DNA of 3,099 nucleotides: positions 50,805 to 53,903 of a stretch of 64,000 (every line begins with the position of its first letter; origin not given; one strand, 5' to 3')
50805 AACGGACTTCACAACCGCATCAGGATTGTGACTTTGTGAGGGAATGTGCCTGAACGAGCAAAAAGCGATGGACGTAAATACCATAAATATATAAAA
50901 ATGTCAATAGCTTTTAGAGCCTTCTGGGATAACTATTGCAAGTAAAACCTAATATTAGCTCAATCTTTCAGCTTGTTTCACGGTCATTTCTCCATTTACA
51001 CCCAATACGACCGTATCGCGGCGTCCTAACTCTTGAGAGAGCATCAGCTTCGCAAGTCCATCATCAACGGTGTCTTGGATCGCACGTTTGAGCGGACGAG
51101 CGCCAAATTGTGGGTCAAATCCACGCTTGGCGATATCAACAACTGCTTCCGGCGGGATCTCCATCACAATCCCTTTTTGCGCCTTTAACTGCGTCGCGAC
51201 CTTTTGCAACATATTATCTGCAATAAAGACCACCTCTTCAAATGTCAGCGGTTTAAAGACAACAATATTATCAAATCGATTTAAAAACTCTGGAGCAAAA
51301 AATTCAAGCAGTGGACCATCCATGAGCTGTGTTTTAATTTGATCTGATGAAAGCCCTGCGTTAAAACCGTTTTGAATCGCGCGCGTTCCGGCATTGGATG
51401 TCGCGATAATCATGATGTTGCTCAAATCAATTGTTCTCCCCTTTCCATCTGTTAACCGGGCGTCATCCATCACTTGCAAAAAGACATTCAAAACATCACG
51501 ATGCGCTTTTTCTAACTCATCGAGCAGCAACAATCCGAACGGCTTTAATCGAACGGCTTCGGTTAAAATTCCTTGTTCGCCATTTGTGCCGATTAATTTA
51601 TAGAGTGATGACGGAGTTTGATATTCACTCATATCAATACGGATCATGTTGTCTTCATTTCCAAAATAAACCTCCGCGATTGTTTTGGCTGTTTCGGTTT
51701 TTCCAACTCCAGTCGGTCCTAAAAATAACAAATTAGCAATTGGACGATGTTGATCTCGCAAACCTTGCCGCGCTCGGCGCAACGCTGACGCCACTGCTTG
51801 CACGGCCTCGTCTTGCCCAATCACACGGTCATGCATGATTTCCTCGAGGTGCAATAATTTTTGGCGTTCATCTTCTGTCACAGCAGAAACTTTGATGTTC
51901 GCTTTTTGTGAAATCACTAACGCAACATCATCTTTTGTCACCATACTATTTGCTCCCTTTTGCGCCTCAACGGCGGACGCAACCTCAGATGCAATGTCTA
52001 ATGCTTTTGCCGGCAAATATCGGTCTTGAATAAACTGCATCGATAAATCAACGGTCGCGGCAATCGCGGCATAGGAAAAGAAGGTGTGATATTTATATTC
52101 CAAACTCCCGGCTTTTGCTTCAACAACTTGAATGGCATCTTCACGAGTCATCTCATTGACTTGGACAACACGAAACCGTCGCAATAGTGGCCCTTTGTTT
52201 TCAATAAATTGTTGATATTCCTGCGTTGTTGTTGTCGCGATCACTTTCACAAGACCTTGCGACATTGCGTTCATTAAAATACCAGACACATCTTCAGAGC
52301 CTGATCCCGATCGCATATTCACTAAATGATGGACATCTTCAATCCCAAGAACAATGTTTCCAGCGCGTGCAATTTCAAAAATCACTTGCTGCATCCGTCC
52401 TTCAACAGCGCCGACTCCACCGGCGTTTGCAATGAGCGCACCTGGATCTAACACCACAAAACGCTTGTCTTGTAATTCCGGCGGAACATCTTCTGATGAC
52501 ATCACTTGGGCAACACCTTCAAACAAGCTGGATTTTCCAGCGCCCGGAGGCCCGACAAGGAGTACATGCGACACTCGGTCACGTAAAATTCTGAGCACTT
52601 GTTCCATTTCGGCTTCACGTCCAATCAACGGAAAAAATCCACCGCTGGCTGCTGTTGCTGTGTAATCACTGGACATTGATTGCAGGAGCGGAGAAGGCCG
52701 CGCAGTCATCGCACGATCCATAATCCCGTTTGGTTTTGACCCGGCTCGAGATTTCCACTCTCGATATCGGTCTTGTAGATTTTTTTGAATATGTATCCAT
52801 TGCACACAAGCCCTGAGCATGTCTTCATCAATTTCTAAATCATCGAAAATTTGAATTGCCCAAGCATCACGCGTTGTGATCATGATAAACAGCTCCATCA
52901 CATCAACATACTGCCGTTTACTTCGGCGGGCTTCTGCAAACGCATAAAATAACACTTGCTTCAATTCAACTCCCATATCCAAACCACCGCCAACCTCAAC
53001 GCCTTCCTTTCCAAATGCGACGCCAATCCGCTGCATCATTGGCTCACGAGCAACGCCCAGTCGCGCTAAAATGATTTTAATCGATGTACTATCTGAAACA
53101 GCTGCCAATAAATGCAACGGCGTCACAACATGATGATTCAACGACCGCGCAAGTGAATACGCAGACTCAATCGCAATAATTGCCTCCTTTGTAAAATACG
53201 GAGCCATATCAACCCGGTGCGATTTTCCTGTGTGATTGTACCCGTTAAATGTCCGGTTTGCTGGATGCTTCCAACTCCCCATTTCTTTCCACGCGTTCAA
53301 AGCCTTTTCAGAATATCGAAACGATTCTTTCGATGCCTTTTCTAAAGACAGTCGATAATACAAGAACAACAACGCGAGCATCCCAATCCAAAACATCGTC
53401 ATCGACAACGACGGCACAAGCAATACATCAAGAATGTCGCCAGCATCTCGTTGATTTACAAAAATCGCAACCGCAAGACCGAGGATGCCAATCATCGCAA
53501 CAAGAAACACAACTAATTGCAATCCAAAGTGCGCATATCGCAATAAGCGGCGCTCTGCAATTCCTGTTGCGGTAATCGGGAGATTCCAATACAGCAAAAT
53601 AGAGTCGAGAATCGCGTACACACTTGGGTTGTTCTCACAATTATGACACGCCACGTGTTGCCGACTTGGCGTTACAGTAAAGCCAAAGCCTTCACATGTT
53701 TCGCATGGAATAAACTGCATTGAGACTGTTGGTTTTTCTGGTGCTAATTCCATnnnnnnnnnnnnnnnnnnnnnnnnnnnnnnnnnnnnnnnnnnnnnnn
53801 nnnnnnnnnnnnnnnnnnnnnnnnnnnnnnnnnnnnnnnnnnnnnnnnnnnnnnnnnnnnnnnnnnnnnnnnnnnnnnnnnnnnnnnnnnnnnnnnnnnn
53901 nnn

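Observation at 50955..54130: Membrane-anchored, zinc-ribbon-capped ClpC-like double AAA+ unfoldase with an overlapping small membrane partner gene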

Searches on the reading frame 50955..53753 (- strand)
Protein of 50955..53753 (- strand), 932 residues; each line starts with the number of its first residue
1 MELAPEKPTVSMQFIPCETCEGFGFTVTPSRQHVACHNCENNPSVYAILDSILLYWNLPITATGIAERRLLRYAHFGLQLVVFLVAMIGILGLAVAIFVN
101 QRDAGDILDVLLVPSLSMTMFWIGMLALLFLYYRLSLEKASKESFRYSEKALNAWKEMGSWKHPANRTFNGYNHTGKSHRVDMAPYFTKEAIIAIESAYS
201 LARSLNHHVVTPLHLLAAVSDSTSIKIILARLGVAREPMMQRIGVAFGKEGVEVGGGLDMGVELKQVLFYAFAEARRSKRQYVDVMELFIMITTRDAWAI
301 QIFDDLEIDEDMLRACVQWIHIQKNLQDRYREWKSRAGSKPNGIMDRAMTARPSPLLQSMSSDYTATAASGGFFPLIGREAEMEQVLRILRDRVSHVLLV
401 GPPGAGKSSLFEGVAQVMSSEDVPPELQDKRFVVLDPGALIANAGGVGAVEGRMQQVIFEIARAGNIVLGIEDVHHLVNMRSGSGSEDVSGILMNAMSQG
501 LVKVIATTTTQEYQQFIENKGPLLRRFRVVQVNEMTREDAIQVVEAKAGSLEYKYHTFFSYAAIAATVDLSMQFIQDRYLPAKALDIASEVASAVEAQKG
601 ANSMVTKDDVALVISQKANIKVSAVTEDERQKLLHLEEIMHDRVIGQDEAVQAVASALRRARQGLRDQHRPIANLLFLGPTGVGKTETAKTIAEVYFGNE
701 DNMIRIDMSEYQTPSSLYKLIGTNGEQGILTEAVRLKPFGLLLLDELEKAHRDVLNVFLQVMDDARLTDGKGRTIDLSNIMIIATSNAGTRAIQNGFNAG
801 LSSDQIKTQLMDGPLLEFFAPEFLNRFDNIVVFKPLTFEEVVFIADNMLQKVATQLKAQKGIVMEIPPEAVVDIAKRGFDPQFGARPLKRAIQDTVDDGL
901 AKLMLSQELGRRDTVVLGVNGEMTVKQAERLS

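Call 3: search_protein_families(library=pfam, proteins=[window:50955-53753:-], max_evalue=0.01)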
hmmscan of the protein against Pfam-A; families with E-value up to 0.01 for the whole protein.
window:50955-53753:- (932 aa): 34 families (the best 25 are shown)
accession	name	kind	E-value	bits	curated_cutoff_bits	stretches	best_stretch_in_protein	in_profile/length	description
PF07724.20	AAA_2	-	6.6e-48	163.3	27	1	670-830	1-166/166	AAA domain (Cdc48 subfamily)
PF00004.35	AAA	-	5.2e-21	75.9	21.2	2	397-518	1-116/131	ATPase family associated with various cellular activities (AAA)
PF10431.15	ClpB_D2-small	-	4.4e-20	71.9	21.9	1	836-916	1-80/81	C-terminal, D2-small domain, of ClpB protein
PF07728.20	AAA_5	-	1.9e-17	64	22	1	674-790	1-125/139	AAA domain (dynein-related subfamily)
PF13191.12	AAA_16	-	9e-11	43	32.6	1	375-416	1-46/167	AAA ATPase domain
PF17871.7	AAA_lid_9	-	4.1e-09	36.7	22.8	1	537-634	2-98/104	AAA lid domain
PF05496.18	RuvB_N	-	7.1e-08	32.8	27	0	643-767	8-113/159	Holliday junction DNA helicase RuvB P-loop domain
PF12775.13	AAA_7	-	2.2e-07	31.1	25.8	0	674-722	35-83/181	P-loop containing dynein motor region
PF06414.18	Zeta_toxin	-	2.4e-07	30.8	22.3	1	663-713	9-56/199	Zeta toxin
PF00158.32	Sigma54_activat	-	3.5e-07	30.5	20.2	1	658-795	8-151/168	Sigma-54 interaction domain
PF01078.27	Mg_chelatase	-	3.7e-07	30.2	20.3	0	394-419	22-47/207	Magnesium chelatase, subunit ChlI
PF20030.5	bpMoxR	-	3.7e-07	29.9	27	1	674-788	33-146/205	MoxR domain in the MoxR-vWA-beta-propeller ternary systems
PF20703.3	nSTAND1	-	6.4e-07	29.8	27.1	1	377-555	17-207/379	Novel STAND NTPase 1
PF13401.12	AAA_22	-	1.3e-06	29.2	27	0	675-727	8-60/130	AAA domain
PF20720.3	nSTAND3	-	1.6e-06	28.3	27.2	0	382-417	6-40/155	Novel STAND NTPase 3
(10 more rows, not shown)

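Call 4: search_protein_families(library=ncbifam, proteins=[window:50955-53753:-], max_evalue=0.01)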
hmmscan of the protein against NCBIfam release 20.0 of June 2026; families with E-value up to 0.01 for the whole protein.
window:50955-53753:- (932 aa): 44 families (the best 25 are shown)
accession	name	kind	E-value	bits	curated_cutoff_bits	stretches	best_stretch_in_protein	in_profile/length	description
TIGR03346.1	chaperone_ClpB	equivalog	2e-165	552.4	1232.1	2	602-923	525-849/853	ATP-dependent chaperone ClpB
TIGR02639.1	ClpA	equivalog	1e-149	500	993.15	1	193-909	7-724/734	ATP-dependent Clp protease ATP-binding subunit ClpA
NF008118.0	PRK10865.1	equivalog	5.5e-138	461.3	1417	2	604-925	530-854/857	ATP-dependent chaperone ClpB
NF033606.1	heat_AAA_ClpK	exception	7.5e-131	437.8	1900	2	603-916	574-895/949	heat shock survival AAA family ATPase ClpK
NF033607.0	disagg_AAA_ClpG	exception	1e-130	437.3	1900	2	603-917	553-874/932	AAA family protein disaggregase ClpG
TIGR03345.1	VI_ClpV1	equivalog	9.4e-130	434.4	884.95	2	593-908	517-839/852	type VI secretion system ATPase TssH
NF008263.0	PRK11034.1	equivalog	9e-103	344.6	1350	1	357-915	169-731/758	ATP-dependent Clp protease ATP-binding subunit ClpA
NF003745.1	PRK05342.1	equivalog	2.3e-14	53.1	359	2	623-695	52-132/418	ATP-dependent Clp protease ATP-binding subunit ClpX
TIGR00382.1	clpX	equivalog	1.8e-09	37.1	370.75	1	597-694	36-139/414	ATP-dependent protease ATP-binding subunit ClpX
TIGR03922.1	T7SS_EccA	equivalog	1.6e-08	33.6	466.65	1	627-698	261-338/557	type VII secretion AAA-ATPase EccA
TIGR00764.1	lon_rel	equivalog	3.4e-08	32.6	516.6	2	376-424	20-67/608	ATP-dependent protease LonB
TIGR00635.1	ruvB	equivalog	3.9e-08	32.7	299.05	0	645-767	7-110/305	Holliday junction branch migration DNA helicase RuvB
NF009067.0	PRK12402.1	equivalog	2.7e-07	29.9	317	1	642-710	15-76/340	replication factor C small subunit 2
TIGR02928.1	TIGR02928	subfamily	3.5e-07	29.4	181.3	1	632-694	6-62/366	orc1/cdc6 family replication initiation protein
NF003229.0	PRK04195.1-5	equivalog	3.6e-07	29.3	280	1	643-747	18-112/413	replication factor C large subunit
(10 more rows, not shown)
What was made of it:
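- On ClpB / Hsp104: The ClpB model scores 552 bits against a cut-off of 1232 (call 4).
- Closest known: ClpA / ClpC / ClpB / ClpE. Different: It scores far below every curated cut-off (ClpB 552 against 1232; ClpA 500 against 993; call 4).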

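Call 5: find_homologous_proteins(query=window:50955-53753:-, max_evalue=1e-10)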
Query window:50955-53753:- (932 aa): 60 proteins with E <= 1e-10 among 8000 candidates.
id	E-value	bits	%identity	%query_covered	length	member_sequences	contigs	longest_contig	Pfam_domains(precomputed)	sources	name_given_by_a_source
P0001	0.0e+0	2072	100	100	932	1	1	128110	PF02861.26,PF20030.6,PF00004.36,PF13401.13,PF20703.4,PF17871.8,PF05673.20,PF05496.19,PF07728.21,PF13191.13,PF06414.19,PF00158.33,PF07724.21,PF12775.14,PF01078.28,PF10431.16,PF20720.4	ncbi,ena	-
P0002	0.0e+0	1687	79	100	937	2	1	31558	PF02861.26,PF20030.6,PF00437.27,PF00004.36,PF13401.13,PF17871.8,PF05496.19,PF07728.21,PF13191.13,PF06414.19,PF00158.33,PF07724.21,PF12775.14,PF01078.28,PF10431.16,PF20720.4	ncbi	-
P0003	0.0e+0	1238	59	100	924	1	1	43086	PF02861.26,PF20030.6,PF00437.27,PF13604.13,PF13555.13,PF00004.36,PF13401.13,PF17871.8,PF13238.13,PF05496.19,PF07728.21,PF13191.13,PF06414.19,PF00158.33,PF07724.21,PF00005.34,PF07726.18,PF12775.14,PF05729.19,PF01078.28,PF10431.16,PF20720.4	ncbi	-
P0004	0.0e+0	1229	59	100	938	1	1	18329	PF13173.13,PF02861.26,PF20030.6,PF00437.27,PF13604.13,PF00004.36,PF13401.13,PF17871.8,PF13238.13,PF05496.19,PF07728.21,PF13191.13,PF06414.19,PF00158.33,PF07724.21,PF00005.34,PF12775.14,PF01078.28,PF10431.16,PF20720.4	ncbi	-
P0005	0.0e+0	1220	58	99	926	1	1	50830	PF02861.26,PF00437.27,PF00004.36,PF13401.13,PF17871.8,PF13238.13,PF01637.25,PF07728.21,PF13191.13,PF01695.24,PF00158.33,PF07724.21,PF00005.34,PF12775.14,PF01078.28,PF10431.16,PF20720.4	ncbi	ncbi:MAG: ATP-dependent Clp protease ATP-binding subunit [Candidatus Kerfeldbacteria bacterium]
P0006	0.0e+0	1219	58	99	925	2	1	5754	PF13173.13,PF02861.26,PF00437.27,PF00004.36,PF13401.13,PF20703.4,PF17871.8,PF07728.21,PF13191.13,PF00158.33,PF07724.21,PF00005.34,PF12775.14,PF05729.19,PF01078.28,PF10431.16,PF20720.4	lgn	-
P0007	0.0e+0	1195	58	99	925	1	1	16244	PF02861.26,PF20030.6,PF00437.27,PF13604.13,PF00004.36,PF13401.13,PF17871.8,PF05496.19,PF07728.21,PF04851.22,PF13191.13,PF06414.19,PF01695.24,PF00158.33,PF07724.21,PF00005.34,PF07726.18,PF12775.14,PF01078.28,PF10431.16,PF20720.4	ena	-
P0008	0.0e+0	1194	58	99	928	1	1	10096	PF02861.26,PF20030.6,PF00437.27,PF13555.13,PF00004.36,PF13401.13,PF03193.23,PF17871.8,PF07728.21,PF13191.13,PF06414.19,PF00158.33,PF07724.21,PF00005.34,PF12775.14,PF01078.28,PF10431.16,PF20720.4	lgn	-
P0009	0.0e+0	1193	56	98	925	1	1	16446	PF13173.13,PF02861.26,PF00437.27,PF13555.13,PF00004.36,PF13401.13,PF17871.8,PF05496.19,PF07728.21,PF13191.13,PF00158.33,PF07724.21,PF00005.34,PF12775.14,PF01078.28,PF10431.16,PF20720.4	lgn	-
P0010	0.0e+0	1189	57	99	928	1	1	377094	PF02861.26,PF20030.6,PF00437.27,PF00004.36,PF13401.13,PF17871.8,PF05496.19,PF07728.21,PF13191.13,PF06414.19,PF00158.33,PF07724.21,PF12775.14,PF01078.28,PF10431.16,PF20720.4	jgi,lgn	jgi:ATP-dependent Clp protease ATP-binding subunit ClpC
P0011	0.0e+0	1185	58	99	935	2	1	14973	PF02861.26,PF20030.6,PF00437.27,PF13555.13,PF00004.36,PF13401.13,PF17871.8,PF13238.13,PF07728.21,PF13191.13,PF00158.33,PF07724.21,PF00005.34,PF12775.14,PF13521.13,PF10431.16,PF20720.4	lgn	-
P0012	0.0e+0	1176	58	99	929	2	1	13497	PF02861.26,PF20030.6,PF00437.27,PF00004.36,PF13401.13,PF17871.8,PF07728.21,PF13191.13,PF01695.24,PF00158.33,PF07724.21,PF00005.34,PF12775.14,PF10431.16,PF20720.4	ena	-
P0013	0.0e+0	1175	56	99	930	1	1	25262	PF02861.26,PF20030.6,PF00437.27,PF00004.36,PF13401.13,PF17871.8,PF05496.19,PF07728.21,PF13191.13,PF06414.19,PF00158.33,PF07724.21,PF07726.18,PF12775.14,PF01078.28,PF10431.16,PF20720.4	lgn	-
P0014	0.0e+0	1166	56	99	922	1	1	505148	PF13173.13,PF02861.26,PF00437.27,PF00004.36,PF13401.13,PF17871.8,PF05496.19,PF07728.21,PF13191.13,PF00158.33,PF07724.21,PF00005.34,PF12775.14,PF10431.16,PF20720.4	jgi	-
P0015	0.0e+0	1160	55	99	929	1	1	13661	PF13173.13,PF02861.26,PF20030.6,PF00437.27,PF13604.13,PF00004.36,PF13401.13,PF17871.8,PF05496.19,PF01637.25,PF07728.21,PF13191.13,PF01695.24,PF00158.33,PF07724.21,PF00005.34,PF07726.18,PF12775.14,PF02367.24,PF01078.28,PF10431.16,PF20720.4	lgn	-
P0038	1.4e-189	650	39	99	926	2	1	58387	PF02861.26,PF00158.33,PF07724.21,PF12775.14,PF00004.36,PF17871.8,PF07728.21,PF10431.16,PF13191.13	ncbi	ncbi:MAG: AAA family ATPase [Parcubacteria group bacterium]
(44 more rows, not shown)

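Call 6: find_encoding_contigs(protein=window:50955-53753:-, flank=10000, max_places=6)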
Protein window:50955-53753:- (932 aa): no gene with exactly this product is on record in the collection.

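Call 32: predict_structure(alignment_id=A1)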
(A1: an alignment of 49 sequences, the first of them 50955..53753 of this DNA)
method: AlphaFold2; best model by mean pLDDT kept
length: 932 residues; sequences in the alignment: 49
mean_pLDDT: 89.2   pTM: 0.79
mean pLDDT of the five models: 89.2, 88.3, 86.5, 86.3, 86.1
residues with pLDDT >= 90: 578; 70-90: 323; 50-70: 25; < 50: 6
segments of 3 or more residues with pLDDT < 50: 1-5
pLDDT, mean of each block of 10 residues (from residue 1): 50 93 85 86 92 92 91 93 95 92 83 89 95 89 88 89 89 89 94 96 92 97 94 93 93 81 95 93 96 94 92 92 85 78 70 87 89 84 92 88 91 90 86 90 77 91 91 86 71 90 93 86 89 92 92 95 94 88 95 96 94 87 67 83 89 91 85 95 92 88 94 91 86 89 96 94 90 86 95 93 94 93 94 93 92 91 93 93 88 92 88 91 85 45
secondary structure, 60 per line:
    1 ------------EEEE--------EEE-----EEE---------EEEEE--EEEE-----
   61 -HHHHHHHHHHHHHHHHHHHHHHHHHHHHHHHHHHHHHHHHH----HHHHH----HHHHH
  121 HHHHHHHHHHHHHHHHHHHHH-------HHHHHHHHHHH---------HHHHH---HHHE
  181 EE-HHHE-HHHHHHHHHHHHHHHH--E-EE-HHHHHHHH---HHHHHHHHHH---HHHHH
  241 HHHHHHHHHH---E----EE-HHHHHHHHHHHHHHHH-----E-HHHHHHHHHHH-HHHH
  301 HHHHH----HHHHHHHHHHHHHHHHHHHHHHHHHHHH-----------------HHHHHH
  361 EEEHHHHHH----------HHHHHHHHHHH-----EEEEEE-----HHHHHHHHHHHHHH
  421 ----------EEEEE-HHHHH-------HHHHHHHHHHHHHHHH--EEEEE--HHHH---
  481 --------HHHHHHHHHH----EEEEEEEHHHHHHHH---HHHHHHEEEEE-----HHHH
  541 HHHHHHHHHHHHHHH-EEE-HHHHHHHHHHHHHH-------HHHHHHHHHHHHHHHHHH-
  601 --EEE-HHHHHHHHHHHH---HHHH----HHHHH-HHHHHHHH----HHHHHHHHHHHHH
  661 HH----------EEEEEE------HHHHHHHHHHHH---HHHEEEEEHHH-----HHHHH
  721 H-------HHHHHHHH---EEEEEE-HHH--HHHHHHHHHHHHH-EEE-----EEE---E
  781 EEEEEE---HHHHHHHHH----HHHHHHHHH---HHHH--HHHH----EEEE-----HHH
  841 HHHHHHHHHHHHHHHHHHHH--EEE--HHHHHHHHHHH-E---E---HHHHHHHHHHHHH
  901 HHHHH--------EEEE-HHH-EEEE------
elements in order (helices of 4 or more, strands of 3 or more residues): E13-16 E25-27 E33-35 E45-49 E52-55 H62-102 H107-111 H116-141 H149-159 H169-173 E180-182 H189-204 H212-219 H223-232 H236-250 H262-277 H285-295 H297-305 H310-337 H355-360 E361-363 H364-369 H380-390 E396-401 H407-420 E431-435 H437-441 H449-464 E467-471 H474-477 H489-498 E503-509 H510-517 H521-526 E527-531 H537-555 E557-559 H561-574 H582-599 E603-605 H607-618 H622-625 H630-634 H636-643 H648-662 E673-678 H685-696 E703-707 H716-721 H729-736 E740-745 H752-764 E766-768 E774-776 E780-786 H790-798 H803-811 H815-818 H821-824 E829-832 H838-860 E863-865 H868-878 H888-905 E914-917 E923-926
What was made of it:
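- On Class-I Clp/Hsp100 superfamily: Eight helices at residues 189-337 in the AF2 model (call 32).
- Checked: AlphaFold2 (pLDDT 89.2) gives helices 62-102 and 116-141 (call 32).
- The AF2 model is confident across the junctions (call 32).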

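Call 45: fold_search(model_id=the predicted structure, library=pdb)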
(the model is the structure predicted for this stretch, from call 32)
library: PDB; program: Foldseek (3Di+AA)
matches with E <= 10: 1802; with E <= 0.001: 1284
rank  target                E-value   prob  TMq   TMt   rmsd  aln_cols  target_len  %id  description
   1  9a66_A                1.2e-57  1.00  0.58  0.66  21.3       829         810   33  Integrative model of CLPC-CLPP by crosslinking MS and deep learning (released 2024-09-18)
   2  9rai_b                1.9e-54  1.00  0.54  0.65  19.6       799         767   33  Structure of the S.aureus MecA/ClpC/ClpP degradation system (released 2025-09-10)
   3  9rai_d                6.6e-54  1.00  0.53  0.64  19.5       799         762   33  Structure of the S.aureus MecA/ClpC/ClpP degradation system (released 2025-09-10)
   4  9rai_c                4.1e-53  1.00  0.54  0.63  18.7       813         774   32  Structure of the S.aureus MecA/ClpC/ClpP degradation system (released 2025-09-10)
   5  9rai_e                6.6e-53  1.00  0.54  0.64  19.7       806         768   33  Structure of the S.aureus MecA/ClpC/ClpP degradation system (released 2025-09-10)
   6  9gi1_c                4.3e-49  1.00  0.54  0.83   4.5       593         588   40  Structure of the S.aureus MecA/ClpC/ClpP degradation system (released 2025-08-20)
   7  9gi1_b                4.5e-49  1.00  0.54  0.83   4.3       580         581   40  Structure of the S.aureus MecA/ClpC/ClpP degradation system (released 2025-08-20)
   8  9rai_f                5.7e-48  1.00  0.52  0.64  19.0       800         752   32  Structure of the S.aureus MecA/ClpC/ClpP degradation system (released 2025-09-10)
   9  9gi1_e                1.0e-47  1.00  0.54  0.83   4.7       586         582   40  Structure of the S.aureus MecA/ClpC/ClpP degradation system (released 2025-08-20)
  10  6w6j_D                1.3e-47  1.00  0.51  0.66  25.7       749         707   33  The Mycobacterium tuberculosis ClpB disaggregase hexamer structure with a locally refined N-terminal domain in the pre (released 2021-05-26)
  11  4d2q_A                1.4e-47  1.00  0.44  0.51  25.7       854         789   30  Negative-stain electron microscopy of E. coli ClpB mutant E432A (BAP form bound to ClpP) (released 2014-06-04)
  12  9gi1_d                2.9e-47  1.00  0.54  0.83   4.7       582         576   41  Structure of the S.aureus MecA/ClpC/ClpP degradation system (released 2025-08-20)
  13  6qs6_A                4.7e-47  1.00  0.55  0.85   3.9       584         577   40  ClpB (DWB and K476C mutant) bound to casein in presence of ATPgammaS - state KC-1 (released 2019-07-03)
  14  9qcl_B                4.9e-47  1.00  0.52  0.63  12.8       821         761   32  S.aureus ClpC tetradecameric resting state (released 2025-08-27)
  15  9if4_D                6.6e-47  1.00  0.52  0.80   4.8       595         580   38  Structure of the Mycobacterium Tuberculosis ClpC1P1P2 complex bound to the activator Bz-Leu-Leu (released 2025-08-27)
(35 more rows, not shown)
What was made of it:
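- On Class-I Clp/Hsp100 superfamily: Foldseek matches to ClpC and ClpB at E 1e-57 to 1e-44 in call 45.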
